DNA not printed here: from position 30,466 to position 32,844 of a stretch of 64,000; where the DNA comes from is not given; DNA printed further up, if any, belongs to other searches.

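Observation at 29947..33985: Operon-like cluster with a 693-aa orphan cytoplasmic protein flanked by membrane-anchored and secreted proteins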

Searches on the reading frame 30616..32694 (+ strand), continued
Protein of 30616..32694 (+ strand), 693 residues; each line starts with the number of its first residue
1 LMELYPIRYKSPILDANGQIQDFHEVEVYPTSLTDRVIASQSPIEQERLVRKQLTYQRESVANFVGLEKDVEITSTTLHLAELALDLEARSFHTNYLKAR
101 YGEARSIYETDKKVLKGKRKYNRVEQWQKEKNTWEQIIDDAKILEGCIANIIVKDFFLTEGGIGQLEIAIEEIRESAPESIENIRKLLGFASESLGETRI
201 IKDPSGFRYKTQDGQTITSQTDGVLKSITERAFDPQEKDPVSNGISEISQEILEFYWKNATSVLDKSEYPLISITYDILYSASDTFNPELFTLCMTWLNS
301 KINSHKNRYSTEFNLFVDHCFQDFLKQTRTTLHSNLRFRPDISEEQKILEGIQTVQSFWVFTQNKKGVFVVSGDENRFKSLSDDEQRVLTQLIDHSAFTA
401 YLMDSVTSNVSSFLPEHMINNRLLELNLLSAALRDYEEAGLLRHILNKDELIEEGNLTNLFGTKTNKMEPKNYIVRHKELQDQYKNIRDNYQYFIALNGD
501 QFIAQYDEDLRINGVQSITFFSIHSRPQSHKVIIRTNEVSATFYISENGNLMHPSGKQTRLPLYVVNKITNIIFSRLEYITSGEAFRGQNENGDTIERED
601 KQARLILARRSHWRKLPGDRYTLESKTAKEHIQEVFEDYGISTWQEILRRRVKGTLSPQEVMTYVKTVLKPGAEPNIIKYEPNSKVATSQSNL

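Call 93: fold_search(model_id=the predicted structure, library=viral)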
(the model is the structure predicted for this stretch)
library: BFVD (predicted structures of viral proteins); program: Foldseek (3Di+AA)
matches with E <= 10: 348; with E <= 0.001: 0
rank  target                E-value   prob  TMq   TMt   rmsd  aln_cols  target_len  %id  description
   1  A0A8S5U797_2          9.5e-02  0.20  0.12  0.08  29.5       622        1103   11  Large polyvalent protein-associated domain 3 (Fragment) [Podoviridae sp. ctngc57]
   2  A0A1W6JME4            1.1e-01  0.08  0.08  0.07  49.5       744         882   10  Tail tape measure protein [Lactococcus phage AM9]
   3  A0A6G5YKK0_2          1.4e-01  0.11  0.10  0.07  46.0       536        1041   12  (no name in the UniProt tables at hand)
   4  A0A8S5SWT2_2          1.4e-01  0.10  0.08  0.05  46.2       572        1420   11  Minor tail protein [Siphoviridae sp. ctZHD14]
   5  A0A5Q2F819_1          1.6e-01  0.20  0.11  0.08  45.4       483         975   12  Tape measure protein [Gordonia phage Sixama]
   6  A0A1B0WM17            2.1e-01  0.10  0.09  0.06  36.6       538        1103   14  (no name in the UniProt tables at hand)
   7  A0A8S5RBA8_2          2.3e-01  0.13  0.11  0.09  44.5       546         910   13  Chromosome segregation ATPase [virus sp. ctmTa7]
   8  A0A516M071            2.3e-01  0.07  0.08  0.07  30.7       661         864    9  (no name in the UniProt tables at hand)
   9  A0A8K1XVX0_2          2.6e-01  0.06  0.08  0.05  29.3       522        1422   11  (no name in the UniProt tables at hand)
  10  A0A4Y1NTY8            3.0e-01  0.07  0.09  0.06  28.9       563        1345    9  (no name in the UniProt tables at hand)
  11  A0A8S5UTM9            3.3e-01  0.13  0.09  0.18  17.8       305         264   10  Uncharacterized protein [Myoviridae sp. ctYA416]
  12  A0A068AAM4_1          3.5e-01  0.08  0.12  0.08  47.6       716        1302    9  Orf64 [Alcelaphine gammaherpesvirus 2]
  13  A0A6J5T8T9            4.4e-01  0.11  0.10  0.09  36.8       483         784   10  Uncharacterized protein [uncultured Caudovirales phage]
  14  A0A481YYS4            4.8e-01  0.02  0.05  0.05  64.0       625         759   12  Chromosome segregation ATPase [Marseillevirus LCMAC202]
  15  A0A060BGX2            5.3e-01  0.11  0.16  0.15  26.3       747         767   12  Putative phage protein [Podophage Lau218]
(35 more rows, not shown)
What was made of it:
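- On Any solved or viral predicted fold for B: BFVD best E 0.095 (call 93).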

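Call 96: search_protein_families(library=pfam, alignment_id=A7, max_evalue=0.1)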
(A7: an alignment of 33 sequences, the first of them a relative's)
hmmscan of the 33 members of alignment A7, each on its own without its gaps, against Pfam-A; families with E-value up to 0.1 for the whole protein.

A. member 1, P0153 (740 aa): 1 family
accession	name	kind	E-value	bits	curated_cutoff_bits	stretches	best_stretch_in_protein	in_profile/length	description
PF06152.16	Phage_min_cap2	-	0.068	12.5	26.3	0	172-246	52-126/366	Phage minor capsid protein 2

B. families by the number of members that match (of 33 scanned): 10 families
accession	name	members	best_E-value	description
PF10474.15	Syndetin_C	1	0.011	Syndetin, C-terminal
PF25756.1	TPR_INTS8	1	0.022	INTS8, TPR repeats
PF12290.13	DUF3802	1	0.024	Protein of unknown function (DUF3802)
PF19233.4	DUF5886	1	0.025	Family of unknown function (DUF5886)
PF12925.12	APP_E2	1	0.028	E2 domain of amyloid precursor protein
PF04266.20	ASCH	1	0.029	ASCH domain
PF23831.1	DUF7201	1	0.03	Coiled-coil region of unknown function (DUF7201)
PF21744.3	BAHCC1-like_Tudor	1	0.032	BAHCC1-like, Tudor domain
PF09999.14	DUF2240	1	0.055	Uncharacterized protein conserved in archaea (DUF2240)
PF06152.16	Phage_min_cap2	1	0.068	Phage minor capsid protein 2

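Call 97: list_cluster_members(proteins=[P0125, P0126, P0129, P0130, P0133, P0140, P0153, P0159, P0170, P0190])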
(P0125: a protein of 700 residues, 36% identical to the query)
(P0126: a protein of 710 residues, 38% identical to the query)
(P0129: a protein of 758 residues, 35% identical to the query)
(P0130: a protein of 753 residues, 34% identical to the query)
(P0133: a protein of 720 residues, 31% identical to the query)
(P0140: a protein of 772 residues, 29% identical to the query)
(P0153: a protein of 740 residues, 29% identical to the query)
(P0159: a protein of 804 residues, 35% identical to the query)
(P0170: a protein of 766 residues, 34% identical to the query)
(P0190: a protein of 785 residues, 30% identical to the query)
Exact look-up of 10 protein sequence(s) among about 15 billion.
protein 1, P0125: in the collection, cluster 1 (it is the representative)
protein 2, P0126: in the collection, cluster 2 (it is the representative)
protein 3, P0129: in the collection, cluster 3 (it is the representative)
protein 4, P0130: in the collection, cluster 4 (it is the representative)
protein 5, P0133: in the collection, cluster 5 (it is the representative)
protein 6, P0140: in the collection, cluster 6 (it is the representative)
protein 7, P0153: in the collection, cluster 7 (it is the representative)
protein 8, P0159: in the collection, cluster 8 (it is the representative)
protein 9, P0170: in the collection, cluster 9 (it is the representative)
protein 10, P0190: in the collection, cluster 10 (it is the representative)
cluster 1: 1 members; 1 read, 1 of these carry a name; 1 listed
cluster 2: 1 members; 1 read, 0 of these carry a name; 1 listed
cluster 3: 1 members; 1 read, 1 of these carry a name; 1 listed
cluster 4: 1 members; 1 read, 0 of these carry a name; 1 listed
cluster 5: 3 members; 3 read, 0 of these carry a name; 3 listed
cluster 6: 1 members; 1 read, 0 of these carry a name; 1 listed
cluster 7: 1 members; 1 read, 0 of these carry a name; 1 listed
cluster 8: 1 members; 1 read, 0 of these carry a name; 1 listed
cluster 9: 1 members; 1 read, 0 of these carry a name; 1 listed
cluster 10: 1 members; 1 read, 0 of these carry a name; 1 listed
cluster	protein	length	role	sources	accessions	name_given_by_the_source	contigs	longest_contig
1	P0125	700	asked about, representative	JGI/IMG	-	hypothetical protein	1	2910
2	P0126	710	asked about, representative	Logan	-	-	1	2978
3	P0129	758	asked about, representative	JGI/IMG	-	hypothetical protein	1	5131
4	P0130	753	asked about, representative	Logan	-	-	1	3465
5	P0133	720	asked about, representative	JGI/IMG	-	-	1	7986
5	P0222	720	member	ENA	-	-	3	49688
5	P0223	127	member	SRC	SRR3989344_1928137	-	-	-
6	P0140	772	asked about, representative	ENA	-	-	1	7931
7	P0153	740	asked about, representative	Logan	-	-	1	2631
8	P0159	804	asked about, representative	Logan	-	-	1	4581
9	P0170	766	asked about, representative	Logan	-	-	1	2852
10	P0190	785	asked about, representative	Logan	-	-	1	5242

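Call 98: find_encoding_contigs(protein=P0222, flank=10000, max_places=2)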
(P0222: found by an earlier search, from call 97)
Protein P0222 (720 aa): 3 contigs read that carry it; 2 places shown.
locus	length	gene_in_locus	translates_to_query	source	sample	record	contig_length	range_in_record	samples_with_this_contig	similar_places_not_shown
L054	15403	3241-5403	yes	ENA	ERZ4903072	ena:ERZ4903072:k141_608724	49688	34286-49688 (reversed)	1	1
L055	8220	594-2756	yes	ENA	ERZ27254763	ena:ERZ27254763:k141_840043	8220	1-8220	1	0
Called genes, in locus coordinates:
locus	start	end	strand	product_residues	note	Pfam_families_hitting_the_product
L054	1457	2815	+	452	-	-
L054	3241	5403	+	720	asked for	-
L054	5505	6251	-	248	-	-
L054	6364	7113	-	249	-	PF02585:PIG-L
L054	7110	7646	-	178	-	-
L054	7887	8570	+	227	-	PF01797:Y1_Tnp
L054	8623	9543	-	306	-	-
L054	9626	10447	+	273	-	PF01978:TrmB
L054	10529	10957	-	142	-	PF00892:EamA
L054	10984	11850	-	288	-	PF00561:Abhydrolase_1, PF12146:Hydrolase_4 (faint), PF12697:Abhydrolase_6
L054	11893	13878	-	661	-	PF03485:Arg_tRNA_synt_N, PF00750:tRNA-synt_1d, PF05746:DALR_1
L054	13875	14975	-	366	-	PF04389:Peptidase_M28, PF01546:Peptidase_M20, PF07687:M20_dimer (weak)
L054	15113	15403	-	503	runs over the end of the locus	PF00206:Lyase_1, PF14698:ASL_C2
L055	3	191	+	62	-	?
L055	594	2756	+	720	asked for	-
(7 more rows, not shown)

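Call 99: list_cluster_members(proteins=[P0127, P0128, P0131, P0132, P0134, P0135, P0136, P0137, P0138, P0139])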
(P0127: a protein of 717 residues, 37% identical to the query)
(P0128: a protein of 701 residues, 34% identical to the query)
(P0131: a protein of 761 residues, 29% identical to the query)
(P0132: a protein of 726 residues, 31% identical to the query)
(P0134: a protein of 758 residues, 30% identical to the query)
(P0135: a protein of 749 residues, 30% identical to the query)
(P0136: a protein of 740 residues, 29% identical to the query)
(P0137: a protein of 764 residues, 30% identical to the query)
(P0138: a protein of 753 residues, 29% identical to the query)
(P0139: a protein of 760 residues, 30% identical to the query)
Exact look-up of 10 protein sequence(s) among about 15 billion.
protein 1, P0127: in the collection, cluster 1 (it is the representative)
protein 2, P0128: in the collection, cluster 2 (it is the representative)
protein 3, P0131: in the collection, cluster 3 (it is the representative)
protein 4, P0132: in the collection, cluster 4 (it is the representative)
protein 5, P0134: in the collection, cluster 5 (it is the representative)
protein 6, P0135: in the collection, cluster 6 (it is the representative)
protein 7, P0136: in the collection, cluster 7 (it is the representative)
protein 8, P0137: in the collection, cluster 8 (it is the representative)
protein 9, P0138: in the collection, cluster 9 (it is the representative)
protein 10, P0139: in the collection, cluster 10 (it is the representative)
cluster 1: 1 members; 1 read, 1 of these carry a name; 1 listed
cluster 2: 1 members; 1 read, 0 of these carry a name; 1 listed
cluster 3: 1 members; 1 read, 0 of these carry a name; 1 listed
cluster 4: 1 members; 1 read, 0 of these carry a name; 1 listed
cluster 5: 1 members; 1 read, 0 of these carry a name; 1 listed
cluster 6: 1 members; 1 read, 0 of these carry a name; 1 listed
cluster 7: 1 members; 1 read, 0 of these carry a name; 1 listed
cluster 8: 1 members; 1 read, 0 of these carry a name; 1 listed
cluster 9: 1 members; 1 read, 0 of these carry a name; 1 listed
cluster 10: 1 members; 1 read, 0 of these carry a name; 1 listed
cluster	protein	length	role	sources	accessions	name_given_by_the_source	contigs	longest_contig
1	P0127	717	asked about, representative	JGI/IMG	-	hypothetical protein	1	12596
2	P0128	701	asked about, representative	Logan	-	-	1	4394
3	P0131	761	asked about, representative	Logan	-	-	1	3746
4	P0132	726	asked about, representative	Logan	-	-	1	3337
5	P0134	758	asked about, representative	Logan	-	-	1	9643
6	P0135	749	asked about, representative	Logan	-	-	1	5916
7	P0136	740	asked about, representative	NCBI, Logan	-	-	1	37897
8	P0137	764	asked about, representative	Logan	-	-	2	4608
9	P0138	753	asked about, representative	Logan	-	-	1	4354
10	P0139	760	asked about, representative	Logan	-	-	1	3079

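Call 100: find_encoding_contigs(protein=P0127, flank=8000, max_places=1)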
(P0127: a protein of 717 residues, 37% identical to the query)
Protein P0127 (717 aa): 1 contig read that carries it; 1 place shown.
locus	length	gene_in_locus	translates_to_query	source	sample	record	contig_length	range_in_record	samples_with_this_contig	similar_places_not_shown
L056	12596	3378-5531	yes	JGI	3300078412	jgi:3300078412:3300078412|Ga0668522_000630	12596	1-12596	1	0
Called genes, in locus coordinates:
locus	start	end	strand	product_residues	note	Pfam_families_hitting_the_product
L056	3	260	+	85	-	?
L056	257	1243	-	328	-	PF04932:Wzy_C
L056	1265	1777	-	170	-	PF05974:DUF892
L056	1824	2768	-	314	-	PF01018:GTP1_OBG, PF01926:MMR_HSR1, PF02421:FeoB_N (weak)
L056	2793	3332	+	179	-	-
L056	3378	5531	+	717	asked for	-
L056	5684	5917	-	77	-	-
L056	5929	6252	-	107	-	-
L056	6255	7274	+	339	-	PF01180:DHO_dh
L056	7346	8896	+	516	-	-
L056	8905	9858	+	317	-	PF27233:MJ0711_N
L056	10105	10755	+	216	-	-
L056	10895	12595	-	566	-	?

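Call 101: find_encoding_contigs(protein=P0136, flank=8000, max_places=1)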
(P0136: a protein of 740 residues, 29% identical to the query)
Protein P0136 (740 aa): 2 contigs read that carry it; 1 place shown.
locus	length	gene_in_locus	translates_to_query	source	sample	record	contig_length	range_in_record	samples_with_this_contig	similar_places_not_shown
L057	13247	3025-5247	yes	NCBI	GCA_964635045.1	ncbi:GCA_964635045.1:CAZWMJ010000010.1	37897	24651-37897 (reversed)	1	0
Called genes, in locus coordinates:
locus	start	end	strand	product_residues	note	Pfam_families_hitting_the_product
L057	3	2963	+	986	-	?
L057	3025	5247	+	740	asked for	-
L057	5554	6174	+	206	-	PF00677:Lum_binding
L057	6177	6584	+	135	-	PF00885:DMRL_synthase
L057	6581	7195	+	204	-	PF00925:GTP_cyclohydro2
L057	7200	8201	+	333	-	PF00383:dCMP_cyt_deam_1, PF14437:MafB19-deam, PF01872:RibD_C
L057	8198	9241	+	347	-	PF01979:Amidohydro_1, PF12890:DHOase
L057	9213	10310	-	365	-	PF01180:DHO_dh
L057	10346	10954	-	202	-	-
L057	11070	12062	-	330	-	PF01384:PHO4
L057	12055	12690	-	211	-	PF01865:PhoU_div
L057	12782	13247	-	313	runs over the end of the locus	PF02899:Phage_int_SAM_1, PF13495:Phage_int_SAM_4 (faint), PF00589:Phage_integrase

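Call 102: find_encoding_contigs(protein=P0134, flank=8000, max_places=1)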
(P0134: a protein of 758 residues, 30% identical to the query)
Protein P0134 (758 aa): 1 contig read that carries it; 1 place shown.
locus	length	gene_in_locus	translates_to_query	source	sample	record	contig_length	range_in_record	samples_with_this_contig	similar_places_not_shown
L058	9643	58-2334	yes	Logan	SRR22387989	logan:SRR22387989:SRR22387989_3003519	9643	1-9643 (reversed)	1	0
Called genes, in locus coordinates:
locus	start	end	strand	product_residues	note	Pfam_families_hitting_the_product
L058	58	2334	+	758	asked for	-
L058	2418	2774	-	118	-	-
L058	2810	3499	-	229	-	-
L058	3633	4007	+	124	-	PF05635:23S_rRNA_IVP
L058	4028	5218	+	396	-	PF02481:DNA_processg_A, PF17782:WHD_DprA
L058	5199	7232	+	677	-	PF01751:Toprim, PF01131:Topoisom_bac, PF01396:Zn_ribbon_Top1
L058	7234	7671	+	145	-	-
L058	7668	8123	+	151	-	PF01522:Polysacc_deac_1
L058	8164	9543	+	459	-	-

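Call 105: search_dna_similar(query=window:30619-32694:+, collection=phages, mode=protein, max_evalue=0.01)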
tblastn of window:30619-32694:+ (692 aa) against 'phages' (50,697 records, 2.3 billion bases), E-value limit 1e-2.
No match.
